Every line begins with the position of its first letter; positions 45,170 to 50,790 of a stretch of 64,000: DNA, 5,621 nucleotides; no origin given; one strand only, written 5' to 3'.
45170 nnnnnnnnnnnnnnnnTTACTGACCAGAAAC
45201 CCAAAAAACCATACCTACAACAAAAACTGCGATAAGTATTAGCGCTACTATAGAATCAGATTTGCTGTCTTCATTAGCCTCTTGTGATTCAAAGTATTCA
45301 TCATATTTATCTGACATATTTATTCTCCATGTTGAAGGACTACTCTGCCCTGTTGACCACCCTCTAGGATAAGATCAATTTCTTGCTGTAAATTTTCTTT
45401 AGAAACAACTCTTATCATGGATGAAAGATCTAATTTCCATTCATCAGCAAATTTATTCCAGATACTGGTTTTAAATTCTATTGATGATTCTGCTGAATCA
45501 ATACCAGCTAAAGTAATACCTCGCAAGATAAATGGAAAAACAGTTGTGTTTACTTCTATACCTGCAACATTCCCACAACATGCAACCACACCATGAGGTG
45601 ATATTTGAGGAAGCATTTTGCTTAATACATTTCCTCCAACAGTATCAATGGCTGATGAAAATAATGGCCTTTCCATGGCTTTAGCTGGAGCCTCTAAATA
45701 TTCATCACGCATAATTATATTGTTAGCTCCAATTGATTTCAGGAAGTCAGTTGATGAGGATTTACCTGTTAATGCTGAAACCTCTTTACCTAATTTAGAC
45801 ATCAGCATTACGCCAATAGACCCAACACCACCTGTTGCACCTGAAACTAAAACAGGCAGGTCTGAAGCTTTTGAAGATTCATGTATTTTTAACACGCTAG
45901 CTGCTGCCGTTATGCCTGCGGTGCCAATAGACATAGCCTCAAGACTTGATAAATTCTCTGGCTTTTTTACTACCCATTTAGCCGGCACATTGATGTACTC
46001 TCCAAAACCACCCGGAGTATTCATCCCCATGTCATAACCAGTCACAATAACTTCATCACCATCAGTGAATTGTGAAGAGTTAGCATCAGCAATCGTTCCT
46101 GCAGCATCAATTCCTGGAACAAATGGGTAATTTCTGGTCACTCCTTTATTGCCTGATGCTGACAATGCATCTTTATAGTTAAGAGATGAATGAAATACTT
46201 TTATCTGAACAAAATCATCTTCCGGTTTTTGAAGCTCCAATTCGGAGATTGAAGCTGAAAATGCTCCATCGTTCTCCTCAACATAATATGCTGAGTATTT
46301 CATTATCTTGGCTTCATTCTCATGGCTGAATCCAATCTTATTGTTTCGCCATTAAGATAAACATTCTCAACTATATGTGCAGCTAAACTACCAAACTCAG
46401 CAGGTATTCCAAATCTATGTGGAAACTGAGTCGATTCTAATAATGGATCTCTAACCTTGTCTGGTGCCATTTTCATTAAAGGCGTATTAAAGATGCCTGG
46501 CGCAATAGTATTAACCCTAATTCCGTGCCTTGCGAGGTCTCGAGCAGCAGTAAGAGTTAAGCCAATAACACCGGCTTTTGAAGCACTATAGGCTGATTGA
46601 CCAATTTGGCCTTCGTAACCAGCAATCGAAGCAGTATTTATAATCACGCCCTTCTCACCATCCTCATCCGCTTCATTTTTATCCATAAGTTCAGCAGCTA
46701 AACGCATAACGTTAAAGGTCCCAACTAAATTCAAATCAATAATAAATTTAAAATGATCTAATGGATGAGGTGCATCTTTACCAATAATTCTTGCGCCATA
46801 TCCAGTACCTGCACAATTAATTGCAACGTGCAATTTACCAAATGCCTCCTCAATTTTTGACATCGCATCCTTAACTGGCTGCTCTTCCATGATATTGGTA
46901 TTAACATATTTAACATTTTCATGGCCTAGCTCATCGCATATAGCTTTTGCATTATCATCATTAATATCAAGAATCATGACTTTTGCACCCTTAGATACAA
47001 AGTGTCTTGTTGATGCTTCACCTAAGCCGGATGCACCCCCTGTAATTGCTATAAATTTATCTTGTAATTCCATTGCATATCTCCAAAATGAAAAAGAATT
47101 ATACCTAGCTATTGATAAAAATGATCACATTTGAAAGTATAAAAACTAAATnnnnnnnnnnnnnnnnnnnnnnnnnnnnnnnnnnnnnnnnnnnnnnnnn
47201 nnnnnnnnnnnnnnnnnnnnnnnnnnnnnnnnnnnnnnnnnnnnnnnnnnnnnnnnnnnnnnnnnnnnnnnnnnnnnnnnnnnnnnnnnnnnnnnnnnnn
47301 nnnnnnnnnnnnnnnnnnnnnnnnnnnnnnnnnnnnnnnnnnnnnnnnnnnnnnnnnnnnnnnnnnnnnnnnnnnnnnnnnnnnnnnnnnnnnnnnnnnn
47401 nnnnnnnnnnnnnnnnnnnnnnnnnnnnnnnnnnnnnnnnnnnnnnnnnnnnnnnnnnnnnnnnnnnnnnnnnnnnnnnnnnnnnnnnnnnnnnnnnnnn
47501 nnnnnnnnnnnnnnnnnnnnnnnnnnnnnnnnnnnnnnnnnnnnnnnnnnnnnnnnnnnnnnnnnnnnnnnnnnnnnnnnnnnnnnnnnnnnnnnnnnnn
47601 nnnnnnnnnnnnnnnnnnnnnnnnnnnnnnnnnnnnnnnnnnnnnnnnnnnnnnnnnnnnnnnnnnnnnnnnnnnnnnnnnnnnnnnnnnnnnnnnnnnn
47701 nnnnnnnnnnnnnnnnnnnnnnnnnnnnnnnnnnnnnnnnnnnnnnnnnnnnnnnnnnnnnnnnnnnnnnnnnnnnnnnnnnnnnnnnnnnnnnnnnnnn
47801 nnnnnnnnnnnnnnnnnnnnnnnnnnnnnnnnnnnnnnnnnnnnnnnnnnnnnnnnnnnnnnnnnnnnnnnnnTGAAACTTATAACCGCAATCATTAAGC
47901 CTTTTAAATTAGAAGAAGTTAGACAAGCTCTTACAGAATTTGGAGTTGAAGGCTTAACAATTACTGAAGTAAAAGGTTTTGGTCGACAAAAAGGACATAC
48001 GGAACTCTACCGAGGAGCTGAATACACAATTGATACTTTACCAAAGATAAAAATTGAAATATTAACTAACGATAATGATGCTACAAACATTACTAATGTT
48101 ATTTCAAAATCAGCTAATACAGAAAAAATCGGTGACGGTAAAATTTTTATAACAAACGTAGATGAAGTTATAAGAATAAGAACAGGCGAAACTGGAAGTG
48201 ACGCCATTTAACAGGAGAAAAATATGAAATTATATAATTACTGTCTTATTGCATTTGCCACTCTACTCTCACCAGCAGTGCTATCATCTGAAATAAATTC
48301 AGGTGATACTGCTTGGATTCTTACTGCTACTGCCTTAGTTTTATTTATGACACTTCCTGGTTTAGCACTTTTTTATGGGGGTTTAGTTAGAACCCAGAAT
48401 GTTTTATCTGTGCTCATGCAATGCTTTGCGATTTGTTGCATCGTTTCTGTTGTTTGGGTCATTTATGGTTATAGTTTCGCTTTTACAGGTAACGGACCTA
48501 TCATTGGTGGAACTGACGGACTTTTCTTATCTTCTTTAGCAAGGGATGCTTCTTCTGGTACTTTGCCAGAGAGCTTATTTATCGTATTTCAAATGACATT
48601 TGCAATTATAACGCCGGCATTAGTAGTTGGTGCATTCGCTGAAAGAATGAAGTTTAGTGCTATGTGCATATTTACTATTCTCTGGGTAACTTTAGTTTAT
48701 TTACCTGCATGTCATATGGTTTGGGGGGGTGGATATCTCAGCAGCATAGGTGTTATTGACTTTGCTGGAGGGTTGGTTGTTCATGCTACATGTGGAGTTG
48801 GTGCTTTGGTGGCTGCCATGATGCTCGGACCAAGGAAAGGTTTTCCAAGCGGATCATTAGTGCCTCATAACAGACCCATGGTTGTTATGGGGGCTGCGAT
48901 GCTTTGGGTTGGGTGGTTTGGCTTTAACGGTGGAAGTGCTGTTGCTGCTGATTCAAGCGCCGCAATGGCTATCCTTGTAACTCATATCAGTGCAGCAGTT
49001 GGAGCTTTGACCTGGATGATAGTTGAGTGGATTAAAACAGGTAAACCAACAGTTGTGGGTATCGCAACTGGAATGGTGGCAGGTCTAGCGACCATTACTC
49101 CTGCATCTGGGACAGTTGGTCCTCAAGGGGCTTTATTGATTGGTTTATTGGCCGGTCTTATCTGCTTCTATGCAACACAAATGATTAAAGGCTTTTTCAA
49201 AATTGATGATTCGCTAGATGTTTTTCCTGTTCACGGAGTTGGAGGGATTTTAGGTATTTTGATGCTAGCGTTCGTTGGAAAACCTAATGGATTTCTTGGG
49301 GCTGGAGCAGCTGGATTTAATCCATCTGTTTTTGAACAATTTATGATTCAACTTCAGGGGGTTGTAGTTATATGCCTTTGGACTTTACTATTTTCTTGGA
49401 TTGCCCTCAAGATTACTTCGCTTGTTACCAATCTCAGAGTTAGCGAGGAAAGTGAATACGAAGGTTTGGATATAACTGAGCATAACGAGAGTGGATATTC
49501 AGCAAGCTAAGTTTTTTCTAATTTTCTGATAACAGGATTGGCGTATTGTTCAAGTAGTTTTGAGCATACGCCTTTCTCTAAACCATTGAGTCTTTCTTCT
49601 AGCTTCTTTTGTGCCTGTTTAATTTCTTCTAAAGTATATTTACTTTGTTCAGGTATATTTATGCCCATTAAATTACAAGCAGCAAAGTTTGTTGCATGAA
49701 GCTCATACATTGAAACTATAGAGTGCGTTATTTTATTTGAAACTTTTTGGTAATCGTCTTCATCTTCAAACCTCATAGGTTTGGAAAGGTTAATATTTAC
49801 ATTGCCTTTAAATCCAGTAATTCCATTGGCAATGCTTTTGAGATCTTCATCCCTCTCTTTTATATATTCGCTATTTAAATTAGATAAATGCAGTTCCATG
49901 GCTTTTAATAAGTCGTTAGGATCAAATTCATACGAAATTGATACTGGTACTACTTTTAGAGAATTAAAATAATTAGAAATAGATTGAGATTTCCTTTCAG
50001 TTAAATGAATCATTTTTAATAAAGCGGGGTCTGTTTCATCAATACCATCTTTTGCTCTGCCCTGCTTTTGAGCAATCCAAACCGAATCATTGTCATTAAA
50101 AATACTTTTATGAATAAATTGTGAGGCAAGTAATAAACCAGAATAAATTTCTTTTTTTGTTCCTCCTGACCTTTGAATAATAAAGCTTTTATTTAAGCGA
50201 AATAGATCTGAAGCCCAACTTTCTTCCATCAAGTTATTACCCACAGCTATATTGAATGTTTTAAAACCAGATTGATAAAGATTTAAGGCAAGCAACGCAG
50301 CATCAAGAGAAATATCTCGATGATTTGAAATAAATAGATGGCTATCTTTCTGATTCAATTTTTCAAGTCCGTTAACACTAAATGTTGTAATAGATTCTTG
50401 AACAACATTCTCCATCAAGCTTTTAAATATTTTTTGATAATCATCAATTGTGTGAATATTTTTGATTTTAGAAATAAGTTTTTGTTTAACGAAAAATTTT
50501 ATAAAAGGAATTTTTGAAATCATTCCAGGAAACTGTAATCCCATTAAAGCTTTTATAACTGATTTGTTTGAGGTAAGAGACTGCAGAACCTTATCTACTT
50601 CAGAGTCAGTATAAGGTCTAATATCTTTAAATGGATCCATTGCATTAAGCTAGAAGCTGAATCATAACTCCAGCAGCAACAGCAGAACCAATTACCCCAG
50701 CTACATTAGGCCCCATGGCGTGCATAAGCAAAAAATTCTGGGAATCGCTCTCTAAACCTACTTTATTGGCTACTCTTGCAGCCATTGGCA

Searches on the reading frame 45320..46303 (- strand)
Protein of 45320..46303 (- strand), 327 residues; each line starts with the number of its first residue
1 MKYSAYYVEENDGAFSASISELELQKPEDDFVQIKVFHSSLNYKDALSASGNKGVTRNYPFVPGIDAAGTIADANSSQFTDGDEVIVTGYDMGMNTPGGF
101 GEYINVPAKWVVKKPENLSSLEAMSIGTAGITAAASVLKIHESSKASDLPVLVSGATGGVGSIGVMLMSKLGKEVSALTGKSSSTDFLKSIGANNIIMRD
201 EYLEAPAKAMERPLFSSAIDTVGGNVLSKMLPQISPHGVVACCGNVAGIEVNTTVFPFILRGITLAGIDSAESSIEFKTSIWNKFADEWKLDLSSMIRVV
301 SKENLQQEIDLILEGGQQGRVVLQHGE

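Call 43: search_protein_families(library=pfam, proteins=[window:45320-46303:-], max_evalue=0.00001)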
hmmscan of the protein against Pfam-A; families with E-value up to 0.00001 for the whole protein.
window:45320-46303:- (327 aa): 2 families
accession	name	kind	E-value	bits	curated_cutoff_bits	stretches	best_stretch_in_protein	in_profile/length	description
PF08240.17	ADH_N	-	2.4e-12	47.4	23.5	1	30-116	3-104/104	Alcohol dehydrogenase GroES-like domain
PF00107.32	ADH_zinc_N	-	2.7e-10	40.7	31.8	1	159-278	1-121/129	Zinc-binding dehydrogenase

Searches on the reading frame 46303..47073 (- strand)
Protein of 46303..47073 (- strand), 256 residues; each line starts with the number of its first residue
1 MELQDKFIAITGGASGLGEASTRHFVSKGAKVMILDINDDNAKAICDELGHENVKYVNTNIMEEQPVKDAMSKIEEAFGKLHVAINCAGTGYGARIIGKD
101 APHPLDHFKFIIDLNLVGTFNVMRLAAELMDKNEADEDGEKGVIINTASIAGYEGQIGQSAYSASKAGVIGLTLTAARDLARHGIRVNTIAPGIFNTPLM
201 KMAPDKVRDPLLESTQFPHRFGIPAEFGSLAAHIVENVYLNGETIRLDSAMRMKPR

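Call 43: search_protein_families(library=pfam, proteins=[window:46303-47073:-], max_evalue=0.00001)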
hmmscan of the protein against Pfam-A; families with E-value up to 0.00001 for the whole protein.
window:46303-47073:- (256 aa): 3 families
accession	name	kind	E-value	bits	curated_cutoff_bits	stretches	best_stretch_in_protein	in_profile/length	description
PF00106.31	adh_short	-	9.5e-49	166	26.6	1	6-203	1-190/195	short chain dehydrogenase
PF13561.12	adh_short_C2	-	1.2e-39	136.8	27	1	14-248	3-232/236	Enoyl-(Acyl carrier protein) reductase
PF08659.16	KR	-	8.5e-09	36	22.6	1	10-167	5-154/180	KR domain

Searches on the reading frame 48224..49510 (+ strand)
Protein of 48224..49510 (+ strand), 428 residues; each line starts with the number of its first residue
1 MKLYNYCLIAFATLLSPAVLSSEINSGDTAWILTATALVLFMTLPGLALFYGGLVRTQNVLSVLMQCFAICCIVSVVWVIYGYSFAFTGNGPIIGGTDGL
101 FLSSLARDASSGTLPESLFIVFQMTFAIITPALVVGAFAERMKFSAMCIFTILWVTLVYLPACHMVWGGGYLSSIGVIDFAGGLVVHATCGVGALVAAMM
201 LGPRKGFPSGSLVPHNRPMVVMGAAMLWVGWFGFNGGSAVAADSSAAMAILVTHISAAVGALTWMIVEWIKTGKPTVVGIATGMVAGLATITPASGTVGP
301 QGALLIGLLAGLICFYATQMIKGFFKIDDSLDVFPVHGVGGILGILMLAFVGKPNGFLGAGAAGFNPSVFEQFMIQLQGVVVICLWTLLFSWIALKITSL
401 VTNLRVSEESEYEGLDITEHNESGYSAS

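Call 43: search_protein_families(library=pfam, proteins=[window:48224-49510:+], max_evalue=0.00001)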
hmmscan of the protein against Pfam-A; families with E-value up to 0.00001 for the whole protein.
window:48224-49510:+ (428 aa): 1 family
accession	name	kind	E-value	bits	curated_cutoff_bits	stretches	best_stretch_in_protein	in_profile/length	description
PF00909.26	Ammonium_transp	-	1.1e-118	396.8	23.2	1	30-425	1-399/399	Ammonium Transporter Family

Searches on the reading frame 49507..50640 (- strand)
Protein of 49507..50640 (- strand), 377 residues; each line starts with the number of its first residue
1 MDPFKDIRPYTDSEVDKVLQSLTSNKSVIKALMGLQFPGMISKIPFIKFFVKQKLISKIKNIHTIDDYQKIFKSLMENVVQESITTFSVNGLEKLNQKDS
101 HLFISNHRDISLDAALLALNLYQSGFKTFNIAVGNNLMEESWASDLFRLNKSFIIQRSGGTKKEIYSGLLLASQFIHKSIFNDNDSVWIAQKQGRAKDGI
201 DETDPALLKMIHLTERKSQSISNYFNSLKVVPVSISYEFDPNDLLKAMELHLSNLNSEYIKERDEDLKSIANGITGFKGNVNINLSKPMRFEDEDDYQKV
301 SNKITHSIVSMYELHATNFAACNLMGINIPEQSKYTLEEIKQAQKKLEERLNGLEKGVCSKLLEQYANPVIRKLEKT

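Call 43: search_protein_families(library=pfam, proteins=[window:49507-50640:-], max_evalue=0.00001)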
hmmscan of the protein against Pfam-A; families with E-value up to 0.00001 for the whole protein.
window:49507-50640:- (377 aa): 1 family
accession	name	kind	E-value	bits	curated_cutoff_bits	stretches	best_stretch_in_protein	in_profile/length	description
PF01553.26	Acyltransferase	-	4.3e-06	27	23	1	88-165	3-80/132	Acyltransferase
